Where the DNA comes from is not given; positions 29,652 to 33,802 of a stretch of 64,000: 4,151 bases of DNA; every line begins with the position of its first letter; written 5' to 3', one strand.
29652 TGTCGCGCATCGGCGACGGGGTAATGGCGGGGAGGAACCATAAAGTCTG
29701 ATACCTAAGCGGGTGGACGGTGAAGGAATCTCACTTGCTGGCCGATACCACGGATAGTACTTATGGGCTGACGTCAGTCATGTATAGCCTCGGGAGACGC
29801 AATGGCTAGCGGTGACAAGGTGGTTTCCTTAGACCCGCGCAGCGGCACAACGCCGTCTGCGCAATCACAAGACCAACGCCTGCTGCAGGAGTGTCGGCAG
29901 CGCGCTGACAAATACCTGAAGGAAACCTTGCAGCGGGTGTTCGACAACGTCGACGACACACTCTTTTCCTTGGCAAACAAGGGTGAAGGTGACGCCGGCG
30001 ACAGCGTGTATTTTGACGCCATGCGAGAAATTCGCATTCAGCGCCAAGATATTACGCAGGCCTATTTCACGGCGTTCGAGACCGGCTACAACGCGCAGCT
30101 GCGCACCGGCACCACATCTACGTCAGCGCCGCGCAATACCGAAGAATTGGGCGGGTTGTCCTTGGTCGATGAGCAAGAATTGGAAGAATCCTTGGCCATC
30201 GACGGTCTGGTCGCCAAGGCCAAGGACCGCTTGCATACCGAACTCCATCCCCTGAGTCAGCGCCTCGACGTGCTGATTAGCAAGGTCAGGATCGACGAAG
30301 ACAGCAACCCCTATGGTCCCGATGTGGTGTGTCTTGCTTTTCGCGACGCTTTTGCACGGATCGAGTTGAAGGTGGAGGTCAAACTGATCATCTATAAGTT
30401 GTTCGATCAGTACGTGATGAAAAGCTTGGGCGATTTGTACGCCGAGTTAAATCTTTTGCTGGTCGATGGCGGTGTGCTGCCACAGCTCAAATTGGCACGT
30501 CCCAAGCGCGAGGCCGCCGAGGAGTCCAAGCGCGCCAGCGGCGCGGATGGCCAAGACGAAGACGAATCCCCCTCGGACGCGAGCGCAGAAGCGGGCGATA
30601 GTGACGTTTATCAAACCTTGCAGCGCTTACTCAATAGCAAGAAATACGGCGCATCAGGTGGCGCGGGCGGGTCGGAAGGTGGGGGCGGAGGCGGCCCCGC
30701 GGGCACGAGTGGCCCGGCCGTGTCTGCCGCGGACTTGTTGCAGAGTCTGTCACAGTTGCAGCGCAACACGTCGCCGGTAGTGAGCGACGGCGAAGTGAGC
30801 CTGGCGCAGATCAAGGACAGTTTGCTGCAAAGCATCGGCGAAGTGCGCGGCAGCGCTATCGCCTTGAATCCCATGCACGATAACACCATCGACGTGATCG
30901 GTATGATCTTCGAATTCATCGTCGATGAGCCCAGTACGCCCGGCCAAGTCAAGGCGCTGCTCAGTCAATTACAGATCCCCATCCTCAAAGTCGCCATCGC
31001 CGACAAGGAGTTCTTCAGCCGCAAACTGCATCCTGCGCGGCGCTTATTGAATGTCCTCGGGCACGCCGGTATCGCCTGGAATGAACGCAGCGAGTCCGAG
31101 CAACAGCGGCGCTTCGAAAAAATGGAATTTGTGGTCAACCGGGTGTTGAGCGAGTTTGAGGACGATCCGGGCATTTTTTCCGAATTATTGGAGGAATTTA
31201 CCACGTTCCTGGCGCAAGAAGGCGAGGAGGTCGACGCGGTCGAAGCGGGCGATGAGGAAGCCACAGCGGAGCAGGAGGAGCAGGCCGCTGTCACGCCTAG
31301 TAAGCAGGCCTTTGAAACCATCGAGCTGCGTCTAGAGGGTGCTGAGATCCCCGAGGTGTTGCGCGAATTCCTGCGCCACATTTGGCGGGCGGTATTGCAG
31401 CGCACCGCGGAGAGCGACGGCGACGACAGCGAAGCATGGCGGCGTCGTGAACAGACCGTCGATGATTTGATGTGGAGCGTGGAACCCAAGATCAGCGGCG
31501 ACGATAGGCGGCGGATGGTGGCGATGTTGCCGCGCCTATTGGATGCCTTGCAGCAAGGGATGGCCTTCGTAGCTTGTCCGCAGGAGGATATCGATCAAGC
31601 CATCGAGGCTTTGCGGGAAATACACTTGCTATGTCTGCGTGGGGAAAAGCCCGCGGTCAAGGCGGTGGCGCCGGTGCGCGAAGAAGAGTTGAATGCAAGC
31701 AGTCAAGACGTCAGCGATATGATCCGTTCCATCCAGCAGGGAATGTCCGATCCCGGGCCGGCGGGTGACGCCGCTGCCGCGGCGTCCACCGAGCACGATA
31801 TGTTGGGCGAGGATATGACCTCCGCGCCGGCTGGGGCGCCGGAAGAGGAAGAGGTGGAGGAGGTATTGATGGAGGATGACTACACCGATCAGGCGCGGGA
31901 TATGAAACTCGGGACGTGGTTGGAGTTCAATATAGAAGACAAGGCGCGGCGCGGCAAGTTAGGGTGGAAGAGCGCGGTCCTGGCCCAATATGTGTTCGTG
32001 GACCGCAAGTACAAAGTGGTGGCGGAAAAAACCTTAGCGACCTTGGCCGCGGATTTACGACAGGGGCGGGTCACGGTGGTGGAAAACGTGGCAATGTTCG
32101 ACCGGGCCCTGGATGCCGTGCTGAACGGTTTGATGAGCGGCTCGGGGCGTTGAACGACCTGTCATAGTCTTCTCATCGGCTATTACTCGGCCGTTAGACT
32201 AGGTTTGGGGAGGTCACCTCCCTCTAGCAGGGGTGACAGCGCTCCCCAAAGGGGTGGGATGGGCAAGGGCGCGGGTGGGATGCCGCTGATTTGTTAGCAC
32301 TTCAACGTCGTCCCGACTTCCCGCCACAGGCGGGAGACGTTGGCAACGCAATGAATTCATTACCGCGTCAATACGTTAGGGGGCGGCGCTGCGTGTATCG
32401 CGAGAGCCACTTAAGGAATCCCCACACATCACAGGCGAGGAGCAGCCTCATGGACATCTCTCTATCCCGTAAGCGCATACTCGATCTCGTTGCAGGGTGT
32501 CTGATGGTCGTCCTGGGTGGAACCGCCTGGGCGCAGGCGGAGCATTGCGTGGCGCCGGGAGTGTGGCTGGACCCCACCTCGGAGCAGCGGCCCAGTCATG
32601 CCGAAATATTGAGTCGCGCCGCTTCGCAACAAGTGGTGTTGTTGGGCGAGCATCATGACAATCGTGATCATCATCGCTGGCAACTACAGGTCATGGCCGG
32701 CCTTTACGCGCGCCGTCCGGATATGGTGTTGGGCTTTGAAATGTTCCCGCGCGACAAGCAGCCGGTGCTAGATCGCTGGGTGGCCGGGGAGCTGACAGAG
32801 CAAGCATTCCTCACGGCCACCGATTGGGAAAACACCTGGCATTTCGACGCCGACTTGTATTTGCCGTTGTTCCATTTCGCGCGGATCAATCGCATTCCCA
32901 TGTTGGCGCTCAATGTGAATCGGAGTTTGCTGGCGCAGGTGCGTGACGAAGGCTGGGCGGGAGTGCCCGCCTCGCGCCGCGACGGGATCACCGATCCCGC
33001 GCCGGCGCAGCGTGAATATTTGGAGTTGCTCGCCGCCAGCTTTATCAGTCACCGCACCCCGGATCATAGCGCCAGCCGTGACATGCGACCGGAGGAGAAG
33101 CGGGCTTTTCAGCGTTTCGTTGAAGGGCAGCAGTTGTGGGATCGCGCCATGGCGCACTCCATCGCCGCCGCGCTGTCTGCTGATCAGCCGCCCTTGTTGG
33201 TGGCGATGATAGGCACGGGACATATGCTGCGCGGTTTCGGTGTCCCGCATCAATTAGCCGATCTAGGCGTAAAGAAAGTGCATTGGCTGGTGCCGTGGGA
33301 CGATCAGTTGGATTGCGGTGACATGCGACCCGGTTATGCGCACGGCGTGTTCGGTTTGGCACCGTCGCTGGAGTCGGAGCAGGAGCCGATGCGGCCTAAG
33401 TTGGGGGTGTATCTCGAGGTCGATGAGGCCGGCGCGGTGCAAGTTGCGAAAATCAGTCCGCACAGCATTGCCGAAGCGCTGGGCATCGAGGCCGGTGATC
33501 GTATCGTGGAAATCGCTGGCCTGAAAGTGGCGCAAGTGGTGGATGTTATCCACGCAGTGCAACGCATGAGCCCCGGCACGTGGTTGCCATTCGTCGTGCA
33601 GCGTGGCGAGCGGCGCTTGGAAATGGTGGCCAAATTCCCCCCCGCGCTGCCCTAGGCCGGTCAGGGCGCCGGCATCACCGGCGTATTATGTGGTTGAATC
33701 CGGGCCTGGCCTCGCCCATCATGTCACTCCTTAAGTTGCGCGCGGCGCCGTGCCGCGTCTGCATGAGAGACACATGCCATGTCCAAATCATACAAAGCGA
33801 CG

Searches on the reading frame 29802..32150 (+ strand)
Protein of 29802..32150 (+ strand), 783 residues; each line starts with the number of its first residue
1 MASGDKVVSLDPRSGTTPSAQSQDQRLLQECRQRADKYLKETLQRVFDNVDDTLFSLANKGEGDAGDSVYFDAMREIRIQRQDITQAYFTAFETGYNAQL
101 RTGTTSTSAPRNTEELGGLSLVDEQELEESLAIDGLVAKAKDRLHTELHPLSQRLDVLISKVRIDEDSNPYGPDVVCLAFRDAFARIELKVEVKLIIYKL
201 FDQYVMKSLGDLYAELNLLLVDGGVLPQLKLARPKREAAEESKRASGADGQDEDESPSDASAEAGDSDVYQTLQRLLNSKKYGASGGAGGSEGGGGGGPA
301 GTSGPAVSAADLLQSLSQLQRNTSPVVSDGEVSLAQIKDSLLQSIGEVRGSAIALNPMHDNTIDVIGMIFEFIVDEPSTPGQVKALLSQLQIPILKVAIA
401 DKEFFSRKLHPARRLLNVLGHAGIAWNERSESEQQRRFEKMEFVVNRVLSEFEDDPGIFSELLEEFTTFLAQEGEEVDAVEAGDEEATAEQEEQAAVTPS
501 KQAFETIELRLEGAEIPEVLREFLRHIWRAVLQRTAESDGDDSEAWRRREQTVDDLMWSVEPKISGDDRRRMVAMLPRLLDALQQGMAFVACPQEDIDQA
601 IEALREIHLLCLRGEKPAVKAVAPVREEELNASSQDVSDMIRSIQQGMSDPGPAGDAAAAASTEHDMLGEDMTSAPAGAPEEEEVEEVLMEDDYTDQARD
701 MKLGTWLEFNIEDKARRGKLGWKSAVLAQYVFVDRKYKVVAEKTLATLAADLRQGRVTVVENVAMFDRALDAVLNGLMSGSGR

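Call 16: find_homologous_proteins(query=window:29802-32150:+, max_evalue=1e-30)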
Query window:29802-32150:+ (783 aa): 1138 proteins with E <= 1e-30 among 8000 candidates; the best 120 are listed.
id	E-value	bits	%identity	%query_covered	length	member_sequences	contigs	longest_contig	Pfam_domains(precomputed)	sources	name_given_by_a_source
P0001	0.0e+0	1704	100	100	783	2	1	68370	PF07793.18,PF26672.1,PF26671.1,PF26670.1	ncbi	-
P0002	1.6e-243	829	52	100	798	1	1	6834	PF07793.18,PF26672.1,PF26671.1,PF26670.1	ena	-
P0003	3.4e-243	827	51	100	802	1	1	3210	PF07793.18,PF26672.1,PF26671.1,PF26670.1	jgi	jgi:hypothetical protein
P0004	1.8e-241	822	51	100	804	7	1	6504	PF07793.18,PF26672.1,PF26671.1,PF26670.1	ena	-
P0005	4.0e-241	821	51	100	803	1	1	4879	PF07793.18,PF26672.1,PF26671.1,PF26670.1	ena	-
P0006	6.3e-241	820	50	100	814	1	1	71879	PF07793.18,PF26672.1,PF26671.1,PF26670.1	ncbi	-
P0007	3.9e-235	801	51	100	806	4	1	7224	PF07793.18,PF26672.1,PF26671.1,PF26670.1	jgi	jgi:hypothetical protein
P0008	1.5e-234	799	51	99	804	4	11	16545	PF07793.18,PF26672.1,PF26671.1,PF26670.1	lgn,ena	-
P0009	3.7e-233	794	50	100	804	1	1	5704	PF07793.18,PF26672.1,PF26671.1,PF26670.1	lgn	-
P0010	4.8e-233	794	52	100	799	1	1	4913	PF07793.18,PF26672.1,PF26671.1,PF26670.1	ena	-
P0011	1.3e-230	786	50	100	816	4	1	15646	PF07793.18,PF26672.1,PF26671.1,PF26670.1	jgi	jgi:Protein of unknown function (DUF1631)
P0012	1.6e-228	779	49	100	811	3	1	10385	PF07793.18,PF26672.1,PF26671.1,PF26670.1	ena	-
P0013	2.1e-227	775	51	98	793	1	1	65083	PF07793.18,PF26672.1,PF26671.1,PF26670.1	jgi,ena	-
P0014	2.5e-227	775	49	100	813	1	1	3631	PF07793.18,PF26672.1,PF26671.1,PF26670.1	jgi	jgi:hypothetical protein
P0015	2.9e-227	775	48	100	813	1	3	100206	PF07793.18,PF26672.1,PF26671.1,PF26670.1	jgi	jgi:hypothetical protein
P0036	1.4e-217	743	48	100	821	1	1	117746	PF07793.18,PF26672.1,PF26671.1,PF26670.1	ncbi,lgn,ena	-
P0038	5.6e-217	741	48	100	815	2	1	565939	PF07793.18,PF26672.1,PF26671.1,PF26670.1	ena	-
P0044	5.5e-212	724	49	98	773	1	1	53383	PF07793.18,PF26672.1,PF26671.1,PF26670.1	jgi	jgi:hypothetical protein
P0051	1.0e-206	707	47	100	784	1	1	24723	PF07793.18,PF26672.1,PF26671.1,PF26670.1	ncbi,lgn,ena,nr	ncbi:MAG TPA: DUF1631 domain-containing protein [Gammaproteobacteria bacterium]|nr:DUF1631 domain-co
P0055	3.3e-194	666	45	98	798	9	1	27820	PF07793.18,PF26672.1,PF26671.1,PF26670.1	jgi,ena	-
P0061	3.9e-140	487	37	99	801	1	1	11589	PF07793.18,PF26672.1,PF26671.1,PF26670.1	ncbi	-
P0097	4.8e-118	414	34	96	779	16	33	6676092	PF07793.18,PF26672.1,PF26671.1,PF26670.1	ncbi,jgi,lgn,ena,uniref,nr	ncbi:DUF1631 domain-containing protein [Pseudomonas solani]|uniref:DUF1631 domain-containing protein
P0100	1.8e-117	412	34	97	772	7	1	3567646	PF07793.18,PF26672.1,PF26671.1,PF26670.1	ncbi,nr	ncbi:hypothetical protein TspCOW1_19410 [Thiohalobacter sp. COW1]|nr:hypothetical protein TspCOW1_19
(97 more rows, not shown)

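Call 19: find_encoding_contigs(protein=P0002, flank=2500, max_places=3)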
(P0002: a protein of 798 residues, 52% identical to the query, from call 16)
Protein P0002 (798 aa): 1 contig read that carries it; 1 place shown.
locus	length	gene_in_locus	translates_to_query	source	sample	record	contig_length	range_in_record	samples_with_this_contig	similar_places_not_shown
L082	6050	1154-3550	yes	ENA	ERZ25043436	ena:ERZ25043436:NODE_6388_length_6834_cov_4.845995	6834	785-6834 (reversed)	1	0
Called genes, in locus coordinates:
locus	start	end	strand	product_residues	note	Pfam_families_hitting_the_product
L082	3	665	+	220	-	?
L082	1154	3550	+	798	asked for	PF07793:DUF1631, PF26671:DUF1631_2nd, PF26672:DUF1631_3rd, PF26670:DUF1631_C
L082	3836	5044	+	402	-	PF04187:Cofac_haem_bdg, PF00595:PDZ (weak), PF13180:PDZ_2 (weak), PF17820:PDZ_6 (weak)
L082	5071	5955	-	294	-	PF01557:FAA_hydrolase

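Call 20: find_encoding_contigs(protein=P0008, flank=2500, max_places=4)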
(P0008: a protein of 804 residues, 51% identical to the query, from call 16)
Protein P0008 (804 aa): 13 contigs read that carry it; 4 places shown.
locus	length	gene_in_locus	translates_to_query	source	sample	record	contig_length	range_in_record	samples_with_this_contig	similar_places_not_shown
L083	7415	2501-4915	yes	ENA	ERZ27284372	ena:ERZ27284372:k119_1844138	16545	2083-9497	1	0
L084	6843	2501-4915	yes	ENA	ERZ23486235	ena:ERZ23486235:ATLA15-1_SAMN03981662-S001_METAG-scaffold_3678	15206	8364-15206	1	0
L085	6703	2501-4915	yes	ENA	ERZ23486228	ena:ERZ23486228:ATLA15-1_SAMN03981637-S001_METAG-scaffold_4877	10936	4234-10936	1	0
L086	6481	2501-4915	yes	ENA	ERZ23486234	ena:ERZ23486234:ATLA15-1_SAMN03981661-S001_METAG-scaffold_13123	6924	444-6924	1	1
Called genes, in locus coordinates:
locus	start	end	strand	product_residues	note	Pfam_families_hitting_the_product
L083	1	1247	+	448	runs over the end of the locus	PF03631:Virul_fac_BrkB, PF02082:Rrf2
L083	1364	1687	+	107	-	PF00462:Glutaredoxin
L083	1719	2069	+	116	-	PF00462:Glutaredoxin (faint), PF03960:ArsC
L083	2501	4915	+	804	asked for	PF07793:DUF1631, PF26671:DUF1631_2nd, PF26672:DUF1631_3rd, PF26670:DUF1631_C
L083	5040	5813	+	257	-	PF04187:Cofac_haem_bdg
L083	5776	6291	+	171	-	PF00595:PDZ (weak), PF13180:PDZ_2, PF17820:PDZ_6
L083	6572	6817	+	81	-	-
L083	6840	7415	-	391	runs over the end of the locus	PF13011:LZ_Tnp_IS481 (weak), PF13384:HTH_23 (weak), PF13518:HTH_28, PF13551:HTH_29 (faint), PF13565:HTH_32, PF00665:rve, PF24764:rva_4 (faint), PF13683:rve_3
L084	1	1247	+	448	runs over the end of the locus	PF03631:Virul_fac_BrkB, PF02082:Rrf2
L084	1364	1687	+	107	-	PF00462:Glutaredoxin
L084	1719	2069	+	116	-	PF00462:Glutaredoxin (faint), PF03960:ArsC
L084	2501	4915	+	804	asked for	PF07793:DUF1631, PF26671:DUF1631_2nd, PF26672:DUF1631_3rd, PF26670:DUF1631_C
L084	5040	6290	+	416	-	PF04187:Cofac_haem_bdg, PF00595:PDZ (weak), PF13180:PDZ_2, PF17820:PDZ_6 (weak)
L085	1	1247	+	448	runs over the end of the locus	PF03631:Virul_fac_BrkB, PF02082:Rrf2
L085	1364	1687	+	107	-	PF00462:Glutaredoxin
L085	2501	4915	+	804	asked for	PF07793:DUF1631, PF26671:DUF1631_2nd, PF26672:DUF1631_3rd, PF26670:DUF1631_C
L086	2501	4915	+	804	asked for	PF07793:DUF1631, PF26671:DUF1631_2nd, PF26672:DUF1631_3rd, PF26670:DUF1631_C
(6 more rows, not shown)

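Call 24: find_encoding_contigs(protein=P0013, flank=3000, max_places=1)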
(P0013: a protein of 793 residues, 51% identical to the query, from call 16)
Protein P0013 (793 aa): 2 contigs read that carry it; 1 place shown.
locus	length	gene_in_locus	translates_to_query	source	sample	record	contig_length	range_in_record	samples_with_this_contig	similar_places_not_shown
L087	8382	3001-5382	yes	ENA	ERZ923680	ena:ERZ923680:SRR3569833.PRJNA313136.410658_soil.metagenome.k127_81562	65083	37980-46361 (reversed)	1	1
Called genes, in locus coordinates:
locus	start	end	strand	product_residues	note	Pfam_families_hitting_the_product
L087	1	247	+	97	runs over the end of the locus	PF00462:Glutaredoxin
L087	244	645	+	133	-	PF03960:ArsC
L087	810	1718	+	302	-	-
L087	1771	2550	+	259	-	PF06167:Peptidase_M90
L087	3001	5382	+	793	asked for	PF07793:DUF1631, PF26671:DUF1631_2nd, PF26672:DUF1631_3rd, PF26670:DUF1631_C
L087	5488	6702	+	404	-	PF04187:Cofac_haem_bdg, PF13180:PDZ_2, PF17820:PDZ_6 (weak)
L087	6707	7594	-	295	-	PF01557:FAA_hydrolase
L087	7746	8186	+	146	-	PF21291:CYNS_N, PF02560:Cyanate_lyase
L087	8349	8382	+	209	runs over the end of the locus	PF01227:GTP_cyclohydroI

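Call 25: find_encoding_contigs(protein=P0015, flank=3000, max_places=1)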
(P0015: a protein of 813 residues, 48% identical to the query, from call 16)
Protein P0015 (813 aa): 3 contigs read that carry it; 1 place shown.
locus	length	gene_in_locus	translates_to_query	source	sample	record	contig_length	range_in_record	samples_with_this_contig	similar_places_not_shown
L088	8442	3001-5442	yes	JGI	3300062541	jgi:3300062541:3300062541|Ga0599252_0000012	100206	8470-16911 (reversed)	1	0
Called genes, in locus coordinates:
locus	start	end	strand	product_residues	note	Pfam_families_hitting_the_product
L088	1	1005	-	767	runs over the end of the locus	PF01590:GAF, PF05157:MshEN, PF00437:T2SSE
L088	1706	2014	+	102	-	PF00462:Glutaredoxin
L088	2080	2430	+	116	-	PF03960:ArsC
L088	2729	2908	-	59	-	-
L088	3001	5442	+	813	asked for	PF07793:DUF1631, PF26671:DUF1631_2nd, PF26672:DUF1631_3rd, PF26670:DUF1631_C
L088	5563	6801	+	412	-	PF04187:Cofac_haem_bdg, PF13180:PDZ_2, PF17820:PDZ_6 (weak)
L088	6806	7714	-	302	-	PF01557:FAA_hydrolase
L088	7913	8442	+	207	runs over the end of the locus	PF01227:GTP_cyclohydroI, PF14489:QueF (faint)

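Call 26: find_encoding_contigs(protein=P0036, flank=3000, max_places=1)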
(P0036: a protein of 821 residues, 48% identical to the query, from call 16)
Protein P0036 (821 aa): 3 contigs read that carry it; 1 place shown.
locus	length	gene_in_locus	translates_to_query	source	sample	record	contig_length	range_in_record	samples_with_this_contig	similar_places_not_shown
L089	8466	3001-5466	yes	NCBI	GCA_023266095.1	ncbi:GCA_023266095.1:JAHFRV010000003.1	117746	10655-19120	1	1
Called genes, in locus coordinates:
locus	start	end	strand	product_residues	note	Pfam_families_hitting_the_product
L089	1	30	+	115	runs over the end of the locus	PF00462:Glutaredoxin (faint), PF03960:ArsC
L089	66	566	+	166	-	PF13505:OMP_b-brl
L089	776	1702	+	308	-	-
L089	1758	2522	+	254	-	PF06167:Peptidase_M90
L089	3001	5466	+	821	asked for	PF07793:DUF1631, PF26671:DUF1631_2nd, PF26672:DUF1631_3rd, PF26670:DUF1631_C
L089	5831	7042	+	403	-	PF04187:Cofac_haem_bdg, PF13180:PDZ_2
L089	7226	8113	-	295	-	PF01557:FAA_hydrolase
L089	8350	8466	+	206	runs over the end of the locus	PF01227:GTP_cyclohydroI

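Call 27: find_encoding_contigs(protein=P0044, flank=3000, max_places=1)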
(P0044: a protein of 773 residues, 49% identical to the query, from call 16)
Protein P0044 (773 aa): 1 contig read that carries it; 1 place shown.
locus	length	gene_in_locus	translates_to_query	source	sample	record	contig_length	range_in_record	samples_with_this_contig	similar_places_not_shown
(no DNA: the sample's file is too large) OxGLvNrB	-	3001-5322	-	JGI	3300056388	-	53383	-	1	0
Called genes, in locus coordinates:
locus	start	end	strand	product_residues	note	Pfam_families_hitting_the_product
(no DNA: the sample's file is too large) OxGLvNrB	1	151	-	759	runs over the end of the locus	PF01590:GAF, PF05157:MshEN, PF00437:T2SSE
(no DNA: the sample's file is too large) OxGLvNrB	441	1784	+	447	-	PF03631:Virul_fac_BrkB, PF02082:Rrf2 (faint)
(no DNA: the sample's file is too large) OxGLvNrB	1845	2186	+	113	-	PF00462:Glutaredoxin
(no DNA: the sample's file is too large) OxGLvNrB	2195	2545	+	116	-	PF03960:ArsC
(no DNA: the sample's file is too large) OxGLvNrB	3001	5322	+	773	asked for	PF07793:DUF1631, PF26671:DUF1631_2nd, PF26672:DUF1631_3rd, PF26670:DUF1631_C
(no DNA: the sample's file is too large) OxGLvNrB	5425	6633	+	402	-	PF04187:Cofac_haem_bdg, PF13180:PDZ_2, PF17820:PDZ_6 (weak)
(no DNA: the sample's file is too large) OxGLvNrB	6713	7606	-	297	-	PF01557:FAA_hydrolase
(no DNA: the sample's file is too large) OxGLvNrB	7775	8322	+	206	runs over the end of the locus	PF01227:GTP_cyclohydroI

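Call 30: find_encoding_contigs(protein=P0097, flank=3000, max_places=1)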
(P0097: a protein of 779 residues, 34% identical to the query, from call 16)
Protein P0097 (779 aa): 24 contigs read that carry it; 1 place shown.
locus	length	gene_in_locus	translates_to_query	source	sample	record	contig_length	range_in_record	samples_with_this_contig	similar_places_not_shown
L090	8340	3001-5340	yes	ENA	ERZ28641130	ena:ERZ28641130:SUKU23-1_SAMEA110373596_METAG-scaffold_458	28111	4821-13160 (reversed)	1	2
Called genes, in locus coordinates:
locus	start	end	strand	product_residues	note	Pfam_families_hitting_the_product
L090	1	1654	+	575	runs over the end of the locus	PF04932:Wzy_C, PF11846:Wzy_C_2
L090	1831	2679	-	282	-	PF02749:QRPTase_N, PF01729:QRPTase_C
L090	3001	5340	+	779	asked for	PF07793:DUF1631, PF26671:DUF1631_2nd, PF26672:DUF1631_3rd, PF26670:DUF1631_C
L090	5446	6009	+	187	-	PF01510:Amidase_2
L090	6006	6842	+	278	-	PF17113:AmpE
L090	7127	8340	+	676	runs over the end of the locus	PF00672:HAMP (weak), PF00015:MCPsignal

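Call 31: find_encoding_contigs(protein=P0061, flank=3000, max_places=1)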
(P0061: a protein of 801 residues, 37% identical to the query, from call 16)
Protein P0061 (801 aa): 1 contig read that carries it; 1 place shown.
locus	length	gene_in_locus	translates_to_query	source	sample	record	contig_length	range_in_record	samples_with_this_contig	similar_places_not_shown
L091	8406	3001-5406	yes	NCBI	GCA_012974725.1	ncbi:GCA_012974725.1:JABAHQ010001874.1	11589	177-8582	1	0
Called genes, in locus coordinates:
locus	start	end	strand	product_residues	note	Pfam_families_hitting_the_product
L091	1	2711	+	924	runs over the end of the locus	PF00690:Cation_ATPase_N, PF00122:E1-E2_ATPase, PF13246:Cation_ATPase, PF00702:Hydrolase, PF00689:Cation_ATPase_C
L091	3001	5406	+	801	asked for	PF07793:DUF1631, PF26671:DUF1631_2nd, PF26672:DUF1631_3rd, PF26670:DUF1631_C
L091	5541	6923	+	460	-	PF01235:Na_Ala_symp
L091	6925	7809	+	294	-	PF02749:QRPTase_N, PF01729:QRPTase_C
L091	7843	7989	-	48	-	-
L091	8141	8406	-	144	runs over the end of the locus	PF01451:LMWPc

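Call 32: find_encoding_contigs(protein=P0100, flank=3000, max_places=1)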
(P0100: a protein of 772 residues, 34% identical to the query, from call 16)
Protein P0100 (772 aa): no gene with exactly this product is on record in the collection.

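Call 43: find_encoding_contigs(protein=P0055, flank=3000, max_places=2)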
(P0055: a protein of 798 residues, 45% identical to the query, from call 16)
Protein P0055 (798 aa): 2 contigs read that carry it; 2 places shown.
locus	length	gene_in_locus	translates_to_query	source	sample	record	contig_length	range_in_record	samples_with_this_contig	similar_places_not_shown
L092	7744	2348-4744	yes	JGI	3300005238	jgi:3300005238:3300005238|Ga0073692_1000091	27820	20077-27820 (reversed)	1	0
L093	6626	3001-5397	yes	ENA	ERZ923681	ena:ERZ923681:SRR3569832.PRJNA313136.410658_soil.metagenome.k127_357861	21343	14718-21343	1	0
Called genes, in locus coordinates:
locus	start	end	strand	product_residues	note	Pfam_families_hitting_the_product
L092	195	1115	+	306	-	-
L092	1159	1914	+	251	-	PF06167:Peptidase_M90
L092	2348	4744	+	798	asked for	PF07793:DUF1631, PF26671:DUF1631_2nd, PF26672:DUF1631_3rd, PF26670:DUF1631_C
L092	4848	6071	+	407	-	PF04187:Cofac_haem_bdg, PF13180:PDZ_2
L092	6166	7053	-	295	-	PF01557:FAA_hydrolase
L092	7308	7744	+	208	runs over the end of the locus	PF01227:GTP_cyclohydroI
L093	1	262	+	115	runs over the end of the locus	PF03960:ArsC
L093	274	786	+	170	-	PF13505:OMP_b-brl (weak)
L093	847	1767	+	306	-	-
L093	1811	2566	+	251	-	PF06167:Peptidase_M90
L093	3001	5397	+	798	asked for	PF07793:DUF1631, PF26671:DUF1631_2nd, PF26672:DUF1631_3rd, PF26670:DUF1631_C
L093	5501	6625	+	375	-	?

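Call 44: find_encoding_contigs(protein=P0051, flank=3000, max_places=1)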
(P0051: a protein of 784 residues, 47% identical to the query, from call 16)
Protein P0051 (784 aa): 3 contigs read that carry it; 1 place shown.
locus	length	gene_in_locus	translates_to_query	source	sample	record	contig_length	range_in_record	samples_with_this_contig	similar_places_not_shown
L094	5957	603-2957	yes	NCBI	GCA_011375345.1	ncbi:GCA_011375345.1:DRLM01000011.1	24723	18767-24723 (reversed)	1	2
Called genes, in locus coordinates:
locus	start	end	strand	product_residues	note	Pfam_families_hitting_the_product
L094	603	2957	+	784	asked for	PF07793:DUF1631, PF26671:DUF1631_2nd, PF26672:DUF1631_3rd, PF26670:DUF1631_C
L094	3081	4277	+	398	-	PF04187:Cofac_haem_bdg, PF00595:PDZ (faint), PF13180:PDZ_2 (weak), PF17820:PDZ_6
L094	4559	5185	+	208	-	PF01227:GTP_cyclohydroI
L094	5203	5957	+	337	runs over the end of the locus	PF03453:MoeA_N, PF00994:MoCF_biosynth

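Call 45: find_encoding_contigs(protein=P0038, flank=3000, max_places=1)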
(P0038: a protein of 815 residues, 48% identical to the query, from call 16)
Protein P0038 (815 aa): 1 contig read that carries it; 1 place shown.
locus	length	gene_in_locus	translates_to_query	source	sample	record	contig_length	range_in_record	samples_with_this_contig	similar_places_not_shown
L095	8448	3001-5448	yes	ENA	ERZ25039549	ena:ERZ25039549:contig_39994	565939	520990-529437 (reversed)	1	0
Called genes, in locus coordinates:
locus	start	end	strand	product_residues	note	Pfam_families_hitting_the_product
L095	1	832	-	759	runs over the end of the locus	PF01590:GAF (weak), PF05157:MshEN, PF00437:T2SSE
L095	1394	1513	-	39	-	-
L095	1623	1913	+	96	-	PF00462:Glutaredoxin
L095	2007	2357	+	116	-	PF03960:ArsC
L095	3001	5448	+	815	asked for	PF07793:DUF1631, PF26671:DUF1631_2nd, PF26672:DUF1631_3rd, PF26670:DUF1631_C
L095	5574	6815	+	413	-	PF04187:Cofac_haem_bdg, PF00595:PDZ (weak), PF13180:PDZ_2, PF17820:PDZ_6 (weak)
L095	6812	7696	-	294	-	PF01557:FAA_hydrolase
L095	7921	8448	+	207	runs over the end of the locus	PF01227:GTP_cyclohydroI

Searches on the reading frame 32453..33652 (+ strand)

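Call 53: search_protein_families(library=pfam, proteins=[window:32453-33652:+], max_evalue=0.001)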
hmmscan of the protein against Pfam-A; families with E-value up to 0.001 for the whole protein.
window:32453-33652:+ (400 aa): 4 families
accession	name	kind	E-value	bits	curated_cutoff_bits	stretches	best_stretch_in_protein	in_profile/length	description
PF04187.18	Cofac_haem_bdg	-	5.6e-62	209.9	27.7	1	53-268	2-213/213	Haem-binding uptake, Tiki superfamily, ChaN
PF13180.12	PDZ_2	-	5.7e-08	33.4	27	1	315-391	1-76/80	PDZ domain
PF17820.7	PDZ_6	-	6e-07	29.5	27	1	331-372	2-42/54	PDZ domain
PF00595.29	PDZ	-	2.2e-05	25.2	23.2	1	316-372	11-69/81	PDZ domain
